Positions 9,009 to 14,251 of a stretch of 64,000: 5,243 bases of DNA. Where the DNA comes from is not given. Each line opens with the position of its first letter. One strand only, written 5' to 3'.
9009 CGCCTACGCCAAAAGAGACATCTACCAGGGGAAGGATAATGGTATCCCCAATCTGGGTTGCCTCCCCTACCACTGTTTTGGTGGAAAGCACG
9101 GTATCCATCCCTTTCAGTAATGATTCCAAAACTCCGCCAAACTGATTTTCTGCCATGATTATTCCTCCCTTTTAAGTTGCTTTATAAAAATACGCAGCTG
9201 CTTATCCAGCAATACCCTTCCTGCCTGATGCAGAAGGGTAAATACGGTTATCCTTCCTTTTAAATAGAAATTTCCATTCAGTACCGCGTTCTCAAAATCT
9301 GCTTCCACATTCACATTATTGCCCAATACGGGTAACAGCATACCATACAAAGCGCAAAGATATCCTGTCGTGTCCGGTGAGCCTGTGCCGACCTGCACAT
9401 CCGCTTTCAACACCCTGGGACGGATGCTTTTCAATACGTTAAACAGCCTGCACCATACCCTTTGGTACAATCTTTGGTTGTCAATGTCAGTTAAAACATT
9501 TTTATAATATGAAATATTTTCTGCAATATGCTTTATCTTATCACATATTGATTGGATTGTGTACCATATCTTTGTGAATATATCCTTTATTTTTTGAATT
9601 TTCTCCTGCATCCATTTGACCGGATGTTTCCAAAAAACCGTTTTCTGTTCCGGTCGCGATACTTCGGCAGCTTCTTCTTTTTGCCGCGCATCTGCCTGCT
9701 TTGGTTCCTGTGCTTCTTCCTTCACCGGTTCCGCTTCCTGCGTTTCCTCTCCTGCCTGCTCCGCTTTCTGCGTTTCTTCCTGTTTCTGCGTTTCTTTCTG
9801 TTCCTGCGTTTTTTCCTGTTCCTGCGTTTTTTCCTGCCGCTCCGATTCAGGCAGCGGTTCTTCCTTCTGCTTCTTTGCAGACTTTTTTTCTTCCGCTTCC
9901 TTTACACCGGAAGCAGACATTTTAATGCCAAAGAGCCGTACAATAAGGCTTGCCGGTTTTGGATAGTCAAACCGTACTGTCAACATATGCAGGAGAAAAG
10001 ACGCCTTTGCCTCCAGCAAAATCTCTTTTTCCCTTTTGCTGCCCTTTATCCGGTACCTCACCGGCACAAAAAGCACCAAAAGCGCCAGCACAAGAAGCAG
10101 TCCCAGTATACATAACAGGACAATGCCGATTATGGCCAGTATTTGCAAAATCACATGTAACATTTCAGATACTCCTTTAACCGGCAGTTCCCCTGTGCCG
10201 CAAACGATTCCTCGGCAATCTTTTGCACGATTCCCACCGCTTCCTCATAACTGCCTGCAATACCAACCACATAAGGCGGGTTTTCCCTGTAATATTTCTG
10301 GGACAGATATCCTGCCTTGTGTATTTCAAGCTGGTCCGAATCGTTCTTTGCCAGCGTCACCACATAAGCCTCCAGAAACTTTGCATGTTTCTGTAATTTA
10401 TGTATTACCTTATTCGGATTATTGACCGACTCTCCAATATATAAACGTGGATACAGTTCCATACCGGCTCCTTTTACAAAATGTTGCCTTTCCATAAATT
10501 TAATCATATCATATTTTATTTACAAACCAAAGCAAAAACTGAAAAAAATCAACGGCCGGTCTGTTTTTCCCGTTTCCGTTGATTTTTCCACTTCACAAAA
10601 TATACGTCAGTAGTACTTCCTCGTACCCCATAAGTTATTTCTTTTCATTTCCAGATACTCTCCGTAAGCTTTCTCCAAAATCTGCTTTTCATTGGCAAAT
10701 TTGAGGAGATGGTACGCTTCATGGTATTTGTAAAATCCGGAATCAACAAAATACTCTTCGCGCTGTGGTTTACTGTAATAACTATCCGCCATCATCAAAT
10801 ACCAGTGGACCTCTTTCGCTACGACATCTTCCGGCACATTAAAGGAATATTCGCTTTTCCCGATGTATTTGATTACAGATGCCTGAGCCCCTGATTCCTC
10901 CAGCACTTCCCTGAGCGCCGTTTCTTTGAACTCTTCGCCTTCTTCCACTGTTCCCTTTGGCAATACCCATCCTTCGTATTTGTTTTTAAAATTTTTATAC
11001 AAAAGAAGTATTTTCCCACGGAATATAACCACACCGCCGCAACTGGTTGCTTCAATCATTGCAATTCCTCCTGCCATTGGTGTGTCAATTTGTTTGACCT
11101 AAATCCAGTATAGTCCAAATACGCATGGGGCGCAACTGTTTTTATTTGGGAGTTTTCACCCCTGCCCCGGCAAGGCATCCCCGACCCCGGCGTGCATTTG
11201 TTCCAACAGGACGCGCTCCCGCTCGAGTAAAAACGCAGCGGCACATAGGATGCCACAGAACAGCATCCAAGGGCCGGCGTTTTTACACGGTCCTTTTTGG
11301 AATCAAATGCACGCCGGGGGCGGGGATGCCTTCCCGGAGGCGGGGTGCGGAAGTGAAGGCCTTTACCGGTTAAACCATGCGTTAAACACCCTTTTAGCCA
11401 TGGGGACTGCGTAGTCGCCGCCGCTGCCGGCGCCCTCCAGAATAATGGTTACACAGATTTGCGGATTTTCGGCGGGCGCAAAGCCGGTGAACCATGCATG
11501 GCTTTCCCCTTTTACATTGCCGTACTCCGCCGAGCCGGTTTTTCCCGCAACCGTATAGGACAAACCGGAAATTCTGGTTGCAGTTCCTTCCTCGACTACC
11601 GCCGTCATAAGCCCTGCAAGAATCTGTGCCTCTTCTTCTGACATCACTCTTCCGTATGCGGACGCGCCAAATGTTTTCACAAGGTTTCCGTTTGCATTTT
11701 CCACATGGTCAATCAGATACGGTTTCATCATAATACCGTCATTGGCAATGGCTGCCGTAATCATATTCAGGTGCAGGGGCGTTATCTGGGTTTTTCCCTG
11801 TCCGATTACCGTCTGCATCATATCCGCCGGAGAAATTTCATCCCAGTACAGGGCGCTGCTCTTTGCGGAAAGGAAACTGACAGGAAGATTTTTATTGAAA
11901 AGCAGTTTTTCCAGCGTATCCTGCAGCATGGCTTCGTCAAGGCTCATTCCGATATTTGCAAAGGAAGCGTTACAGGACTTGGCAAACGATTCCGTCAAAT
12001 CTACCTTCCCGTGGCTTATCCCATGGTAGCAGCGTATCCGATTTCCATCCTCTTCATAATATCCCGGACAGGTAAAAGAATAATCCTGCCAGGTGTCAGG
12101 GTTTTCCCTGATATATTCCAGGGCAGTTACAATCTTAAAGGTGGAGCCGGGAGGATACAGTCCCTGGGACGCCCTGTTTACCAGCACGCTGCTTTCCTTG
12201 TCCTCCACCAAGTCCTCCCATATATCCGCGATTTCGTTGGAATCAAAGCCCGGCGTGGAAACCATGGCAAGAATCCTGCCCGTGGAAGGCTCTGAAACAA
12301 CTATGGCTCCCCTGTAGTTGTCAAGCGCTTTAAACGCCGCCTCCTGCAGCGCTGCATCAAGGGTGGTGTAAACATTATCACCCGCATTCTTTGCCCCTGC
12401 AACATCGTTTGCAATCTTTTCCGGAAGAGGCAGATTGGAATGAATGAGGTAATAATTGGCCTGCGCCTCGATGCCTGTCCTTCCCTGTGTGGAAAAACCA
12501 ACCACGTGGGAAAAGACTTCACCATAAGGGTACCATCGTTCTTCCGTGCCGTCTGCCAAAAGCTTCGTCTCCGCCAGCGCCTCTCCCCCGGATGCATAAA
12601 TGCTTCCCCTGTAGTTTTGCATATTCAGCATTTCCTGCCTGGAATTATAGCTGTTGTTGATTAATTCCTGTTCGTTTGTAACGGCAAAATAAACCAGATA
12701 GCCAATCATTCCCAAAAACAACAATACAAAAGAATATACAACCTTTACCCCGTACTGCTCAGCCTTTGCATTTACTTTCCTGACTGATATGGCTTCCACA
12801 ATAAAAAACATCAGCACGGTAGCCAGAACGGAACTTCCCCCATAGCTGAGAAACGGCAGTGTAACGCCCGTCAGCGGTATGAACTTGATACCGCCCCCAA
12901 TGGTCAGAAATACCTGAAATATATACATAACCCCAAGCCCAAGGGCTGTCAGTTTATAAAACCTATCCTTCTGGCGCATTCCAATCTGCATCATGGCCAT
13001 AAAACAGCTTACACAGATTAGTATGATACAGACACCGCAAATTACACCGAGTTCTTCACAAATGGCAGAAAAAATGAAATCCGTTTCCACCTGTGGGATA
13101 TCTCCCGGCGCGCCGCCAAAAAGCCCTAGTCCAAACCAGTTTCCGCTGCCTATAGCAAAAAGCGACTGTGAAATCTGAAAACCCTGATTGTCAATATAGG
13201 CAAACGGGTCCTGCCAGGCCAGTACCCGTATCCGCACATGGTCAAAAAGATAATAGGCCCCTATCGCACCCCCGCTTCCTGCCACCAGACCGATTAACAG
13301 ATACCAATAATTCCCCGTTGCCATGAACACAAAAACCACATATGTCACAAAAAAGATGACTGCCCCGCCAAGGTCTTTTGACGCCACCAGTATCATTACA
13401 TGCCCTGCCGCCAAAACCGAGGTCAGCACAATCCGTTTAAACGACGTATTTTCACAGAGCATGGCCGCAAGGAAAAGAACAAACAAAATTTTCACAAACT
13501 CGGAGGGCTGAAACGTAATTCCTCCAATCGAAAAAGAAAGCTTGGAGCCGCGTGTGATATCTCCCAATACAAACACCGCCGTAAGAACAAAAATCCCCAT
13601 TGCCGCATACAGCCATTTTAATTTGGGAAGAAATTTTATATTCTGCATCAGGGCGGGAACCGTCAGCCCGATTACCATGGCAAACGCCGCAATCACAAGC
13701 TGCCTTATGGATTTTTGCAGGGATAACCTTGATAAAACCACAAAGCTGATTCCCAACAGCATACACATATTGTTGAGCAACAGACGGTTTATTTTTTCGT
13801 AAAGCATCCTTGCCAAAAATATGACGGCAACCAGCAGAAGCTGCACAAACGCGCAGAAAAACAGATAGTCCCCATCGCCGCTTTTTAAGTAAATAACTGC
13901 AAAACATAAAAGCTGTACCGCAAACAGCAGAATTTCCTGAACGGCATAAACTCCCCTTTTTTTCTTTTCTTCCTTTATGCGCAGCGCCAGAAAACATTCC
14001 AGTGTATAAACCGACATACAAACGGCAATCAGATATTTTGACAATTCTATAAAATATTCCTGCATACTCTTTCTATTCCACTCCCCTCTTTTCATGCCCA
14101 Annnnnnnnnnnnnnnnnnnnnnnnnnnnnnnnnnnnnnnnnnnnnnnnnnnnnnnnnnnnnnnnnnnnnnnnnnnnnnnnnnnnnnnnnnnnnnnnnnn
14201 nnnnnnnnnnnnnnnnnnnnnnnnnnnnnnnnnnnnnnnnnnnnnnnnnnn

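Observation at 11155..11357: Third locus of the palindromic family: compensatory changes in the apical hairpin support a selected structure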

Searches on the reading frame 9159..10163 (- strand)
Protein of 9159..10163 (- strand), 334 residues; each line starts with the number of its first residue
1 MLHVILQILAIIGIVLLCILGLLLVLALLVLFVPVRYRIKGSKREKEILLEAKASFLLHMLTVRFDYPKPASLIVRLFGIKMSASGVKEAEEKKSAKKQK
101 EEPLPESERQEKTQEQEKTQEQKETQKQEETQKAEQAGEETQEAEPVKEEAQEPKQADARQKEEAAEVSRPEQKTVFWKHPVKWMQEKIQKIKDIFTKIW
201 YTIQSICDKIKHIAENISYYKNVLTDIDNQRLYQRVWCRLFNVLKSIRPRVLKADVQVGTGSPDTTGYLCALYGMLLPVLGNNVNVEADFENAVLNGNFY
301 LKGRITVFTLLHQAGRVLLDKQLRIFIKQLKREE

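Call 23: search_protein_families(library=pfam, proteins=[window:9159-10163:-])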
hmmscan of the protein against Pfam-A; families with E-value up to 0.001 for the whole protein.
window:9159-10163:- (334 aa): 1 family
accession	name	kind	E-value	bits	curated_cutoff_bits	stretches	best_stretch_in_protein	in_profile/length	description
PF11167.13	DUF2953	-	0.00011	22.6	22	1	257-297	2-53/53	Protein of unknown function (DUF2953)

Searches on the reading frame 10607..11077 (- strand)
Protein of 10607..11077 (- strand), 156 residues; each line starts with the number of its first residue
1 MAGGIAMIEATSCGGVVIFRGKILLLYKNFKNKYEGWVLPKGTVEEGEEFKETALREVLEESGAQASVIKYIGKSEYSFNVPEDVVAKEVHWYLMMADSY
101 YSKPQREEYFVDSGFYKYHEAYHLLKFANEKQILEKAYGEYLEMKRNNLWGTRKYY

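Call 23: search_protein_families(library=pfam, proteins=[window:10607-11077:-])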
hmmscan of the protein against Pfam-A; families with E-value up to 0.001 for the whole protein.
window:10607-11077:- (156 aa): 1 family
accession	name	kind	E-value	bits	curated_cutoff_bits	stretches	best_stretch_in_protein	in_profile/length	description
PF00293.34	NUDIX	-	6.4e-16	59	21.1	1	15-129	7-125/134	NUDIX domain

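Call 40: find_encoding_contigs(protein=window:10607-11077:-, flank=2500, max_places=10)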
Protein window:10607-11077:- (156 aa): 2 contigs read that carry it; 2 places shown.
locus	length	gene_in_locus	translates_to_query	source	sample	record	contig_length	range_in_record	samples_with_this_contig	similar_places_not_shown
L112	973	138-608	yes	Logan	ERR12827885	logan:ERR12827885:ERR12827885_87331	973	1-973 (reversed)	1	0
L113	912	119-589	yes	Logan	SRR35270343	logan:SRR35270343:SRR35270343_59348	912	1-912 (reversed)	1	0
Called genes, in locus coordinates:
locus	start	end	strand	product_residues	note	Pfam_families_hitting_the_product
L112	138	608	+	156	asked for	PF00293:NUDIX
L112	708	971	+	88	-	?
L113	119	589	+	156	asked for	PF00293:NUDIX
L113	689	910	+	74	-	?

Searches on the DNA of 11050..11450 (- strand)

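Call 8: search_rna_families(source=window, start=11050, end=11450, threshold=evalue, max_evalue=10, show_alignments=2)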
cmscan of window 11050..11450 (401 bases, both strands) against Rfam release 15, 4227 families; matches with E-value up to 10: 2.
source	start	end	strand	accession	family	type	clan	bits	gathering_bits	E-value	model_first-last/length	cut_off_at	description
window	11153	11226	-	RF02467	Ms_IGR-2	Gene; sRNA;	-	15.6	45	0.57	1-82/82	no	Mycobacterium sRNA Ms_IGR-2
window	11266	11330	+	RF01839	eeev_FSE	Cis-reg; frameshift_element;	-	12.4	80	9.6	1-73/73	no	eastern equine encephalitis ribosomal frameshift element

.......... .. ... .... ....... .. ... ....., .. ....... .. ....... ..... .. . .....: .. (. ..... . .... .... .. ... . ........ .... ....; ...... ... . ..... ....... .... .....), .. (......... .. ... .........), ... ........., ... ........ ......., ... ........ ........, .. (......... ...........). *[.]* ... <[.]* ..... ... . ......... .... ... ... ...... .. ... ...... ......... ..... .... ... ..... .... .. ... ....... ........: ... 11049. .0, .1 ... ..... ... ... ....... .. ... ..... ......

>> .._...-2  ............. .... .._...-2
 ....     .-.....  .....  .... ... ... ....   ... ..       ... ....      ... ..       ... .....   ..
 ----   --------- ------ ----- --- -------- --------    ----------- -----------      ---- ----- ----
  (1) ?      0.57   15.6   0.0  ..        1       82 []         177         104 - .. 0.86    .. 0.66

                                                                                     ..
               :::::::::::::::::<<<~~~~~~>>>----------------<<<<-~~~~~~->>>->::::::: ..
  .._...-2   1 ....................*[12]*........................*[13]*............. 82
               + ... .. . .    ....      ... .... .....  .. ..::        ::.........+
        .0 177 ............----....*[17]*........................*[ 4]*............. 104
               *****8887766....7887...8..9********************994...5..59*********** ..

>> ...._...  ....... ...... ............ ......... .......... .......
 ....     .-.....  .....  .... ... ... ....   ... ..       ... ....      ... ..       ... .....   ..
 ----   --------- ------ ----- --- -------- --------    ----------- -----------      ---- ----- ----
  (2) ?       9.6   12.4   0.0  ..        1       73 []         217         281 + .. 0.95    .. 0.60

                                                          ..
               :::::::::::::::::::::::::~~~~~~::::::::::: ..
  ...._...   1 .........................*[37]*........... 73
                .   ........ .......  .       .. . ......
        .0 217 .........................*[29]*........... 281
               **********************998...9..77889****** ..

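Call 34: search_dna_similar(query=window:11140-11370:-, collection=plasmids, mode=distant, max_evalue=0.001)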
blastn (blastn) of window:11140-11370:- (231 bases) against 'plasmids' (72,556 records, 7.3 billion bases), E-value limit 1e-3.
No match.

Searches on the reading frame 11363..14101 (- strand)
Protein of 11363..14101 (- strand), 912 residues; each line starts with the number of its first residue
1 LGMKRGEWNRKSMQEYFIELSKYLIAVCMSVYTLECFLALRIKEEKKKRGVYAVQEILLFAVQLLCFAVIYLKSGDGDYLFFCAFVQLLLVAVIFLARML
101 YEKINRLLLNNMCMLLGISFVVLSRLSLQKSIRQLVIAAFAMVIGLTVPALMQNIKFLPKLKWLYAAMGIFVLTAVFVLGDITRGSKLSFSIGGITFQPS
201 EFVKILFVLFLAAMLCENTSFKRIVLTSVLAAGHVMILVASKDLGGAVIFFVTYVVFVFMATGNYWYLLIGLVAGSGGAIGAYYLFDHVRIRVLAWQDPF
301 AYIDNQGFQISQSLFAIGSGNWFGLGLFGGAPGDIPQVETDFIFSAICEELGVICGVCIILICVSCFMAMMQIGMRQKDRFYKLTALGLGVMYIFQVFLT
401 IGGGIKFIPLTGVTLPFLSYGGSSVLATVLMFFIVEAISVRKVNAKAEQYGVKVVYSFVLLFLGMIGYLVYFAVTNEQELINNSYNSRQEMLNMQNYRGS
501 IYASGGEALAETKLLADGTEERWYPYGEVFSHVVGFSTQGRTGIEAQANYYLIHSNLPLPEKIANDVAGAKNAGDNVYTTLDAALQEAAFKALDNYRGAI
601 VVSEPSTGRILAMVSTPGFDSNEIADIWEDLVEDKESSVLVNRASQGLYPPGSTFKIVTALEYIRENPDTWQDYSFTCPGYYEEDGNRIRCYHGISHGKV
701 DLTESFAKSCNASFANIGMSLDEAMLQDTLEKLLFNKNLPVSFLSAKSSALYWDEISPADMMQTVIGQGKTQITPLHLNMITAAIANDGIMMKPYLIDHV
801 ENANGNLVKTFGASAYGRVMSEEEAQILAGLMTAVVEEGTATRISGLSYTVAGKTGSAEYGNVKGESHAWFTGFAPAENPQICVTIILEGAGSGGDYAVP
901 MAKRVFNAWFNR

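Call 23: search_protein_families(library=pfam, proteins=[window:11363-14101:-])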
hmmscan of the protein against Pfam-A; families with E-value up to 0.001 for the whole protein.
window:11363-14101:- (912 aa): 3 families
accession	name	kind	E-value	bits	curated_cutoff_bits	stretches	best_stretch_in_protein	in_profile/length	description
PF01098.24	FTSW_RODA_SPOVE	-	8.2e-61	206.4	26.4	1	119-441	21-353/356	Cell cycle protein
PF00905.27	Transpeptidase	-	4e-52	177.7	22.1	1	598-906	1-298/299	Penicillin binding protein transpeptidase domain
PF21922.1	PBP_dimer_2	-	1e-08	35.7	27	1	498-577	1-83/83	Penicillin binding protein A dimerisation domain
